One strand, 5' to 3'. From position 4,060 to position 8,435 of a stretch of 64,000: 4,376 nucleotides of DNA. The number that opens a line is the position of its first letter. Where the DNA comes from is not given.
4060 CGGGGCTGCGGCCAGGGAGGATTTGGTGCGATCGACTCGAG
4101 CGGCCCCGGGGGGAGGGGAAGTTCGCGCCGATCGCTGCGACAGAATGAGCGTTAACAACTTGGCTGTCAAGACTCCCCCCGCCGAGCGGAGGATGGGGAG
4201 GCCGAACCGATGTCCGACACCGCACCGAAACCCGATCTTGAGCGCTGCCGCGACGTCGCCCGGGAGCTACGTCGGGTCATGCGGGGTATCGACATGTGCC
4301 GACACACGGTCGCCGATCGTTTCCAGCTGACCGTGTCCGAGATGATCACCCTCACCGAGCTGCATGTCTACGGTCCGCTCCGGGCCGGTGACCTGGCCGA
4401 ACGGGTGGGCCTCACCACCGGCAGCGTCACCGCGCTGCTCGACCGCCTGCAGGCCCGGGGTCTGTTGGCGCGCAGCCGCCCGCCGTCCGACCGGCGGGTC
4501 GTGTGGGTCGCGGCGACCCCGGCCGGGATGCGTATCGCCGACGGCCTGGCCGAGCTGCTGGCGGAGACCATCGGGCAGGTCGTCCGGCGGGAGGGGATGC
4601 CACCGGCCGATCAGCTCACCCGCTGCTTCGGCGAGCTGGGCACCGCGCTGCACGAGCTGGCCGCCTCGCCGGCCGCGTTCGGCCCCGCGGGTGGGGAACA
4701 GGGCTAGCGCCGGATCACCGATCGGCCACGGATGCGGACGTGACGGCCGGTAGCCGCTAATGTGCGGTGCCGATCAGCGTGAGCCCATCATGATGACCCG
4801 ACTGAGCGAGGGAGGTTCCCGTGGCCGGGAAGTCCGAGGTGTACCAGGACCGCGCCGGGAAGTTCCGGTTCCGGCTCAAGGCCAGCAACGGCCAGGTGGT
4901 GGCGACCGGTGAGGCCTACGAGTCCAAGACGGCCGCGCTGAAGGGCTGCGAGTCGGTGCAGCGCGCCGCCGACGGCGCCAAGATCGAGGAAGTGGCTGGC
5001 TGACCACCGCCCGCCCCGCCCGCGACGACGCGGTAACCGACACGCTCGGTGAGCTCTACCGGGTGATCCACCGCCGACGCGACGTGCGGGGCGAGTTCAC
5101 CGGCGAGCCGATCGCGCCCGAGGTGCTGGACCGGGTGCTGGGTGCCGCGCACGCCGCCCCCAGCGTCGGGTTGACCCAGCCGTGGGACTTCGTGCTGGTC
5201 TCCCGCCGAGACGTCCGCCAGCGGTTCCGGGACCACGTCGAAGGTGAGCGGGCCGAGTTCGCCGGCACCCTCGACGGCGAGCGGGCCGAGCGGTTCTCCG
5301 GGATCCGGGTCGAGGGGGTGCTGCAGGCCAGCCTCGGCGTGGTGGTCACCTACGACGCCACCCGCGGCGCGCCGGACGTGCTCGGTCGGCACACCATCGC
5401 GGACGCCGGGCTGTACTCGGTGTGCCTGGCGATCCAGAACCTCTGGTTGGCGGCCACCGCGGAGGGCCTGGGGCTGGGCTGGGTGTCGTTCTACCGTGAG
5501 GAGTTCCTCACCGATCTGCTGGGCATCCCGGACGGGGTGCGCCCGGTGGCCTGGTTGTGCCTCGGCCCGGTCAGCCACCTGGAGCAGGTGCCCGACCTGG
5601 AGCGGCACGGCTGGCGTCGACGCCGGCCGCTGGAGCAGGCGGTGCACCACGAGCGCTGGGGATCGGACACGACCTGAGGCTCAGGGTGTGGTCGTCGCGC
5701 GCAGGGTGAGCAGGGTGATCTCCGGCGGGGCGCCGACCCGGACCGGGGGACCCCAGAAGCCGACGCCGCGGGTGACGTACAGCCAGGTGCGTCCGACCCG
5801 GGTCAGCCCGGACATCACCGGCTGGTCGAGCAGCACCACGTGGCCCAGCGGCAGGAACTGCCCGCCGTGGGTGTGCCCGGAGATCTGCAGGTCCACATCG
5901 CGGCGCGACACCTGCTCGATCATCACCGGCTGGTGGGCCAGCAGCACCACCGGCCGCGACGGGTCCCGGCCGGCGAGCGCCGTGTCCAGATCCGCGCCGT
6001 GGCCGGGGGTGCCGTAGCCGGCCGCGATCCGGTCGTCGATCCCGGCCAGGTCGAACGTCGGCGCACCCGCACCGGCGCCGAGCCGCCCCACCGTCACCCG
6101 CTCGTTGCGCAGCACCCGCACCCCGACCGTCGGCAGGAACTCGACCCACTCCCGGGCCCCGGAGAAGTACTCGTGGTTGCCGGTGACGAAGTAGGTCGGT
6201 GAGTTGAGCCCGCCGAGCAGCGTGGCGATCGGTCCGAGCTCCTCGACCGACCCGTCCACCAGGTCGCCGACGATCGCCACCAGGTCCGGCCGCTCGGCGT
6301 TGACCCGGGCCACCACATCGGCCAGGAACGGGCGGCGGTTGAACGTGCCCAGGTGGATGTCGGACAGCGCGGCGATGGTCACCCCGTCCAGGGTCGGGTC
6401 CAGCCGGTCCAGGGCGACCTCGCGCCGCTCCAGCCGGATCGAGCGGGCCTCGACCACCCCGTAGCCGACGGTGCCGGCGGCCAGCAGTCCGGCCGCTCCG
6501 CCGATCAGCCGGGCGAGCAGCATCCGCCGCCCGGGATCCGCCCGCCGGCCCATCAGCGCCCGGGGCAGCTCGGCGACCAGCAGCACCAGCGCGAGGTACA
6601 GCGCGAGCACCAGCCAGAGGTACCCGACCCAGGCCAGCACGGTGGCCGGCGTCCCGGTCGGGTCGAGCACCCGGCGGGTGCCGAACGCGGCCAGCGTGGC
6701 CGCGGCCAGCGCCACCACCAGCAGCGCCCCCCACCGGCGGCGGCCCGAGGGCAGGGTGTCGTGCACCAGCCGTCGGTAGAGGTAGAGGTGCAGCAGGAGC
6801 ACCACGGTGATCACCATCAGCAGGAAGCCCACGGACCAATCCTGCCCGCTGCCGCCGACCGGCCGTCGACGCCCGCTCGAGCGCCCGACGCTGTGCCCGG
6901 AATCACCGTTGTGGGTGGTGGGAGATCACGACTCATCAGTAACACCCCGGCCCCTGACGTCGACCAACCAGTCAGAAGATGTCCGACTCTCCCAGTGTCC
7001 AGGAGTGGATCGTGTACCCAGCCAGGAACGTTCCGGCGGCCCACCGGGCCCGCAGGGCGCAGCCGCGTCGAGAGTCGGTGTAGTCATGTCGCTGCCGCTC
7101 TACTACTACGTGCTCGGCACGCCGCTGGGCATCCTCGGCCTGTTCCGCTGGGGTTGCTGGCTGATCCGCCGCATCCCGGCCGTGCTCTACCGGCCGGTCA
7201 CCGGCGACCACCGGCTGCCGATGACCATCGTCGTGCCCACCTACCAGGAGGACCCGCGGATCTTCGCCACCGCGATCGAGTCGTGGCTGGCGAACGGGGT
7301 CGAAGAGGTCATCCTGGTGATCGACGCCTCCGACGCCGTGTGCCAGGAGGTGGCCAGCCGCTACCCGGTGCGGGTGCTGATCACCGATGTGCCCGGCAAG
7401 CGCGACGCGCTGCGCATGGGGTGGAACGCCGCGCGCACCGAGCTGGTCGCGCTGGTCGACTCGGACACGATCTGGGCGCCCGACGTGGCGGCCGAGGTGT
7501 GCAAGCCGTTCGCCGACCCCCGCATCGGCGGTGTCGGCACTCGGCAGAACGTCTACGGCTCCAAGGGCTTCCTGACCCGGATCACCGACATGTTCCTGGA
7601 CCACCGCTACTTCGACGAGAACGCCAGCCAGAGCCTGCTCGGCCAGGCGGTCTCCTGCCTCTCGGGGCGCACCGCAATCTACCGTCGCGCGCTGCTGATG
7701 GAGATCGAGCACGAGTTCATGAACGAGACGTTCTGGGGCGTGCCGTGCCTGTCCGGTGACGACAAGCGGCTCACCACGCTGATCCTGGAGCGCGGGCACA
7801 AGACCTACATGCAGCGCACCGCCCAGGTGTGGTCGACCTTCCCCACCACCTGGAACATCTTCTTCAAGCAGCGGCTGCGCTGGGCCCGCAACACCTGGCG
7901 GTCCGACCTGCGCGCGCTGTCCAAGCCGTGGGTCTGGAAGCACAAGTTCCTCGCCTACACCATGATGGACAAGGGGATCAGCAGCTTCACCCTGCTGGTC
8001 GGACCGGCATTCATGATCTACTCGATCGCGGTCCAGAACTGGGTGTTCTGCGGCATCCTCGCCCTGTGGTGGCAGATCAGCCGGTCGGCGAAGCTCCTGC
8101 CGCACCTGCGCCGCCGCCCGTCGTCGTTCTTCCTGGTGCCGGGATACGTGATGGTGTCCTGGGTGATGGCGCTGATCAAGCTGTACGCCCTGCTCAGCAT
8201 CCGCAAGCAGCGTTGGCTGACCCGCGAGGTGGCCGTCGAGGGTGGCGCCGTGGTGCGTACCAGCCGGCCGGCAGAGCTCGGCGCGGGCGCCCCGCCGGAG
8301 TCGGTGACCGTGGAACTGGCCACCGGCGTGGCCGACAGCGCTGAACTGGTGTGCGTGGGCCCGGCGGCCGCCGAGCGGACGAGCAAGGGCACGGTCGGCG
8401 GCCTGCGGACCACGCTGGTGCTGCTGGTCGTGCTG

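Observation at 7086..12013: Candidate undescribed synthase-dependent polysaccharide system: HAS/NodC-like GT2 fused to a doubly anchored beta-helix, coupled to an AlgE/AlgG-type epimerase-like lipoprotein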

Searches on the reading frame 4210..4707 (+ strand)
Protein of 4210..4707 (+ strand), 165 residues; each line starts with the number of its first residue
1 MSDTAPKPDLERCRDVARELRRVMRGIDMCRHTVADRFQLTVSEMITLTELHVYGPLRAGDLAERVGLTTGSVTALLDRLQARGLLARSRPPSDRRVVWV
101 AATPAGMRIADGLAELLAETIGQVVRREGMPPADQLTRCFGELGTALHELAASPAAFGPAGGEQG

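Call 10: search_protein_families(library=pfam, proteins=[window:4210-4707:+], max_evalue=0.001)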
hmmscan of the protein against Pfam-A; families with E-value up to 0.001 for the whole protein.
window:4210-4707:+ (165 aa): 7 families
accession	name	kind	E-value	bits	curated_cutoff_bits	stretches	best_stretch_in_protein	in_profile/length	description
PF01047.28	MarR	-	8.1e-15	54.9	24.6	1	40-98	1-59/59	MarR family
PF12802.13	MarR_2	-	1e-12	48.4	27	1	39-96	2-60/61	MarR family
PF22381.2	Staph_reg_Sar_Rot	-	4e-05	24.1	27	1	33-110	5-82/85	Transcriptional regulator SarA/Rot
PF13463.12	HTH_27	-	6.1e-05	23.7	22.2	1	52-106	14-68/68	Winged helix DNA-binding domain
PF13545.12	HTH_Crp_2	-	0.00019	21.7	27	1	56-89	22-56/70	Crp-like helix-turn-helix domain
PF13412.12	HTH_24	-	0.00042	20.3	21.9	1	60-85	21-46/48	Winged helix-turn-helix DNA-binding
PF09339.16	HTH_IclR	-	0.00073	19.7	22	1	55-88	17-50/52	IclR helix-turn-helix domain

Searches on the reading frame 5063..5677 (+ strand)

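Call 10: search_protein_families(library=pfam, proteins=[window:5063-5677:+], max_evalue=0.001)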
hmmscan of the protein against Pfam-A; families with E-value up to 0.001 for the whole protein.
window:5063-5677:+ (204 aa): 1 family
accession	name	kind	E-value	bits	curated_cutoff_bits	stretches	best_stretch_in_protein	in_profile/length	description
PF00881.29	Nitroreductase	-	1.1e-27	97.8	23.5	1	2-168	1-166/167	Nitroreductase family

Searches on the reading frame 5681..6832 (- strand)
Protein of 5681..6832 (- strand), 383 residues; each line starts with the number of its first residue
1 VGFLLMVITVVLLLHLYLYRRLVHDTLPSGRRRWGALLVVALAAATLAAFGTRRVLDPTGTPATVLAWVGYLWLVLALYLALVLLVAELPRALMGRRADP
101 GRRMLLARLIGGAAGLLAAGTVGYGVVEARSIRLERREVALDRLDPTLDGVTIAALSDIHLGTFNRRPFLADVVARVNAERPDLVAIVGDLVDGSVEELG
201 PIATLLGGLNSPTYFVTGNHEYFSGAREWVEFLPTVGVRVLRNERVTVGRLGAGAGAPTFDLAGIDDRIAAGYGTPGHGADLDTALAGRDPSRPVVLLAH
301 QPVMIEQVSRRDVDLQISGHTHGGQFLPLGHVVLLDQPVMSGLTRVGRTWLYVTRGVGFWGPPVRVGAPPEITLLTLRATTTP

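Call 10: search_protein_families(library=pfam, proteins=[window:5681-6832:-], max_evalue=0.001)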
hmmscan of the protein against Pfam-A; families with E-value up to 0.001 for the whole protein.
window:5681-6832:- (383 aa): 2 families
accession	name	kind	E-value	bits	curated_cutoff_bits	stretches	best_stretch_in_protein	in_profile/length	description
PF00149.33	Metallophos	-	3.7e-14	54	21.5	1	152-323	2-190/191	Calcineurin-like phosphoesterase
PF12850.12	Metallophos_2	-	5.5e-06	26.9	27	1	153-247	3-85/154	Calcineurin-like phosphoesterase superfamily domain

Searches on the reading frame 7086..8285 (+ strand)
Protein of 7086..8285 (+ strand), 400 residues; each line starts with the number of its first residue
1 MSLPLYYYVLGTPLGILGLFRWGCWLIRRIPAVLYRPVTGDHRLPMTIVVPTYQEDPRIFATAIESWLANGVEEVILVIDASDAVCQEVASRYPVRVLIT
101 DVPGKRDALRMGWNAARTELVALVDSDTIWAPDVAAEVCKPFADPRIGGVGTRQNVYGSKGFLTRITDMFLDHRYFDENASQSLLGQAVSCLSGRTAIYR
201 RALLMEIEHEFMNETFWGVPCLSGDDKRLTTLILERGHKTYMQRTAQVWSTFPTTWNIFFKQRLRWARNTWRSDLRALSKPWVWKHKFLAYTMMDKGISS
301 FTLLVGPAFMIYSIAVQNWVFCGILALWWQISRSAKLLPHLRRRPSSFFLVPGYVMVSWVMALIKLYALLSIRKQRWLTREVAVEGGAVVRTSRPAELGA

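Call 90: search_protein_representatives(protein=window:7086-8285:+)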
Query: 400 residues. Proteins with E-value up to 0.001 (for the whole library): 4731; up to 1e-10: 1752; up to 1e-30: 289. The best 150 are listed.
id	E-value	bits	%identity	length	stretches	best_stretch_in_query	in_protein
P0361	2.6e-223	757.9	81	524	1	1-394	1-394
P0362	2.7e-216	734.8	79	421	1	1-393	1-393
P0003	4.0e-197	671.7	73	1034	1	4-396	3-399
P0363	8.3e-155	532.3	60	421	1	12-393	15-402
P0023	5.6e-154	529.5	59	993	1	11-393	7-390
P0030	7.7e-149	512.6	59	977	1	10-396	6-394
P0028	1.9e-141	488.3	60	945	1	49-396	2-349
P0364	7.6e-138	476.4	86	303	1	1-237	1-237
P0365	1.6e-122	426.0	60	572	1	76-398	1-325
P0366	4.7e-115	401.3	48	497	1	12-393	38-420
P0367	4.1e-113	394.9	66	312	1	50-336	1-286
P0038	3.7e-110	385.2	48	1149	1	7-382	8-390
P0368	1.6e-109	383.1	73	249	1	169-393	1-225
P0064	9.2e-100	351.0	44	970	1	5-380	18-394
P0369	5.6e-98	345.1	45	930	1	7-380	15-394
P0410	6.5e-74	265.8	39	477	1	17-378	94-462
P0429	3.3e-60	220.7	37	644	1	12-383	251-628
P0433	6.0e-58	213.2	35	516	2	42-380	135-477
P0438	2.6e-55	204.6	37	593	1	10-381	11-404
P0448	2.9e-52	194.6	35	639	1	16-395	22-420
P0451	3.9e-52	194.1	39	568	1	12-387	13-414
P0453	1.4e-51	192.3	37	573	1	18-394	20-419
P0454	1.7e-51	192.0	36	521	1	10-391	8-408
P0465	2.8e-50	188.0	36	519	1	12-382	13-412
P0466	3.0e-50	187.9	39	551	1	12-388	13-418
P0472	4.3e-49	184.1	37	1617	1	87-390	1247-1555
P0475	1.1e-48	182.7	36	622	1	17-396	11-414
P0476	1.3e-48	182.5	38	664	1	12-383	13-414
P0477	2.7e-48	181.4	36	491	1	16-394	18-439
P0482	1.6e-47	178.9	35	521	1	18-388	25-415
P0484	5.2e-47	177.2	38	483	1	11-381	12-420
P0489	2.2e-46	175.2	38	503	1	8-386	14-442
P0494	1.9e-45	172.1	42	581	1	10-380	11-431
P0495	3.9e-45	171.0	35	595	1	45-394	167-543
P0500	3.7e-44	167.8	36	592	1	13-386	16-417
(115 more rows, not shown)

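Call 91: list_cluster_members(proteins=[P0472, P0429, P0433, P0495, P0410, P0448, P0475, P0476, P0438, P0453])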
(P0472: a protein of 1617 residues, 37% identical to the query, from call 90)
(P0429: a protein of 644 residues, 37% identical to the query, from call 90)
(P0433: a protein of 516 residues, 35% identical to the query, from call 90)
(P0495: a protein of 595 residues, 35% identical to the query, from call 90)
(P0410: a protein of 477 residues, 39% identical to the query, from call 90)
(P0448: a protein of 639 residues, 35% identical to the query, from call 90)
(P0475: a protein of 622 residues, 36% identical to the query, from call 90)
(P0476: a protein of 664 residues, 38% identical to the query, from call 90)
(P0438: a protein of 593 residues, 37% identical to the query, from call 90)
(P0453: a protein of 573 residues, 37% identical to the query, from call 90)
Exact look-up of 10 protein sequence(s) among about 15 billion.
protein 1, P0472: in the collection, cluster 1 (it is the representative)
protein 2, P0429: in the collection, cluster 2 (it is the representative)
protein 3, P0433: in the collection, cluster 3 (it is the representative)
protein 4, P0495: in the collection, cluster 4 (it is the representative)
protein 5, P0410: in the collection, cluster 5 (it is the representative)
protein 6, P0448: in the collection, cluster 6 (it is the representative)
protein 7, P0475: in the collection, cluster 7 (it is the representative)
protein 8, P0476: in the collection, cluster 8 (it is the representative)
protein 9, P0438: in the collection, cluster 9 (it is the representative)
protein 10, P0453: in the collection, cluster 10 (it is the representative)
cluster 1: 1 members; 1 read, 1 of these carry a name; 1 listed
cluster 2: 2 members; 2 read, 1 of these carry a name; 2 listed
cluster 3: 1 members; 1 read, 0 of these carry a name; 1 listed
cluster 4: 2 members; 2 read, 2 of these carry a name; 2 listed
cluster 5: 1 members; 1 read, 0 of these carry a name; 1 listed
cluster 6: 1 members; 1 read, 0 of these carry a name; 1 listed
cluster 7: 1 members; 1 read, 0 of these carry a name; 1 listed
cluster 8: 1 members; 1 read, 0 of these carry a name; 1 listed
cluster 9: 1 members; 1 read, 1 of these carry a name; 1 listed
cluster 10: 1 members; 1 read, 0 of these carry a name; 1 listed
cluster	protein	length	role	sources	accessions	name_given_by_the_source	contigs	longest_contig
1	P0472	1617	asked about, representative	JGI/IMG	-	cellulose synthase/poly-beta-1,6-N-acetylglucosamine synthase-like glycosyltransferase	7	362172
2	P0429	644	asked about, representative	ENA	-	-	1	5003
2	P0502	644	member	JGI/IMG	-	glycosyltransferase involved in cell wall biosynthesis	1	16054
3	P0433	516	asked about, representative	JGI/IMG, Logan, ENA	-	-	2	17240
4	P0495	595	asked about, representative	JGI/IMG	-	glycosyltransferase involved in cell wall biosynthesis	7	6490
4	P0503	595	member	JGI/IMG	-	glycosyltransferase involved in cell wall biosynthesis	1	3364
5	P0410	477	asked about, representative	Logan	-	-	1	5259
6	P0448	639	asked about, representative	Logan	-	-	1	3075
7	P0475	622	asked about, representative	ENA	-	-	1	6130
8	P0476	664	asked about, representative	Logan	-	-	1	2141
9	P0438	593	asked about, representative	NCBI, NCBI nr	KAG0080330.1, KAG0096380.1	hypothetical protein BGZ93_004650 [Podila epicladia] | hypothetical protein BGZ92_000687 [Podila epicladia]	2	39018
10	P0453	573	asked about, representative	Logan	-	-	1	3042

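Call 92: list_cluster_members(proteins=[P0451, P0465, P0466, P0484, P0489, P0494, P0500, P0454, P0482, P0477])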
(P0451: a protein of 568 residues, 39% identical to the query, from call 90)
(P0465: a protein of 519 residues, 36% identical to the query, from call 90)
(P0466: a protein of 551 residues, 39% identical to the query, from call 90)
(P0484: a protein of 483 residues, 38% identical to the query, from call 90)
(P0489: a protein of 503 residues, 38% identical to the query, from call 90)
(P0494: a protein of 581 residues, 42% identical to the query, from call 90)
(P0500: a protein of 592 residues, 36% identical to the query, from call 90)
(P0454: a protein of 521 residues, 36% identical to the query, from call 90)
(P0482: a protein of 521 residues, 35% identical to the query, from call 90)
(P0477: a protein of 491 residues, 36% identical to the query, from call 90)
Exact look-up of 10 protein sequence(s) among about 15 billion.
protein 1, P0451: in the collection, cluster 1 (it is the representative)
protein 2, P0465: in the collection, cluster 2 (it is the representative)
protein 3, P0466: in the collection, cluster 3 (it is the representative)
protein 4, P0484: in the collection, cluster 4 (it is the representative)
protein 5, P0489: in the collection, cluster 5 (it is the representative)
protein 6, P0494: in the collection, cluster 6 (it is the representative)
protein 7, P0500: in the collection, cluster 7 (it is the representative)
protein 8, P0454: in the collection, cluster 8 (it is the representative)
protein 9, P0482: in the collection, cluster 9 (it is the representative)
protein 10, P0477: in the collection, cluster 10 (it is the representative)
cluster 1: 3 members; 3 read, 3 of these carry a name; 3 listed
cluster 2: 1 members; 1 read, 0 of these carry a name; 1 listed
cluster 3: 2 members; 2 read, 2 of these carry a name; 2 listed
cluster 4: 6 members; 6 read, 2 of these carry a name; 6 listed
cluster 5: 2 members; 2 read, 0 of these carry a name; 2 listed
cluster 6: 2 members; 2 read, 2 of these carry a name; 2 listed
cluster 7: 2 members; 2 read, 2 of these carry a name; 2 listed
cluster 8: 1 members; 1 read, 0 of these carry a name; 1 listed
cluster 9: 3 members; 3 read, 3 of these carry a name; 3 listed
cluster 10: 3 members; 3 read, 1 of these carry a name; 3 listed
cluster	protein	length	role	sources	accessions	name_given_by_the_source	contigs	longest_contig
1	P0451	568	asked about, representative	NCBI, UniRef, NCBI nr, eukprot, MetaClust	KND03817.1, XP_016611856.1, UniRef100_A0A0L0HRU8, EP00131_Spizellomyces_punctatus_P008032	glycosyltransferase family 2 protein [Spizellomyces punctatus DAOM BR117] | Glycosyltransferase family 2 protein n=1 Tax=Spizellomyces punctatus (strain DAOM BR117) ... | XP_016611856.1 glycosyltransferase family 2 protein [Spizellomyces punctatus DAOM BR117]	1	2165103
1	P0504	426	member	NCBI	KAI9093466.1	glycosyltransferase like family 2-domain-containing protein, partial [Phlyctochytrium ...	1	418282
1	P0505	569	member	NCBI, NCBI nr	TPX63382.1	hypothetical protein SpCBS45565_g06639 [Spizellomyces sp. 'palustris']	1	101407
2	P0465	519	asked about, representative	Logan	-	-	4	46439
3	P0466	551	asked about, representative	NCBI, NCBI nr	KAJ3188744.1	hypothetical protein HDU85_004458 [Gaertneriomyces sp. JEL0708]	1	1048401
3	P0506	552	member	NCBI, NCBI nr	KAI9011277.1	glycosyltransferase like family 2-domain-containing protein [Gaertneriomyces semiglobifer]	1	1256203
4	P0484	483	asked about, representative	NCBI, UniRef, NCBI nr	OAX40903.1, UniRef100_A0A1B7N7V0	hypothetical protein K503DRAFT_686565 [Rhizopogon vinicolor AM-OR11-026] | Glycosyltransferase family 2 protein n=1 Tax=Rhizopogon vinicolor AM-OR11-026 ...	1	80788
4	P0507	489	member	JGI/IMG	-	cellulose synthase/poly-beta-1,6-N-acetylglucosamine synthase-like glycosyltransferase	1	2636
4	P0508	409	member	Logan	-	-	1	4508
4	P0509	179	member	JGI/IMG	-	-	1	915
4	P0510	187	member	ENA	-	-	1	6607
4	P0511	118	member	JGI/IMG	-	-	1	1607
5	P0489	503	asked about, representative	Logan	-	-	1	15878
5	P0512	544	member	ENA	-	-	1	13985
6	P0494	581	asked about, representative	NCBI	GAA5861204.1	hypothetical protein JCM1840_003114 [Sporobolomyces johnsonii]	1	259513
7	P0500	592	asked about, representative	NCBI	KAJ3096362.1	hypothetical protein HK100_005587, partial [Physocladia obscura]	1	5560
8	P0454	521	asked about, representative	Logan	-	-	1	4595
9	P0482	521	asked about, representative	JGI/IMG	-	hyaluronan synthase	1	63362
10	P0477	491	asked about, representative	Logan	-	-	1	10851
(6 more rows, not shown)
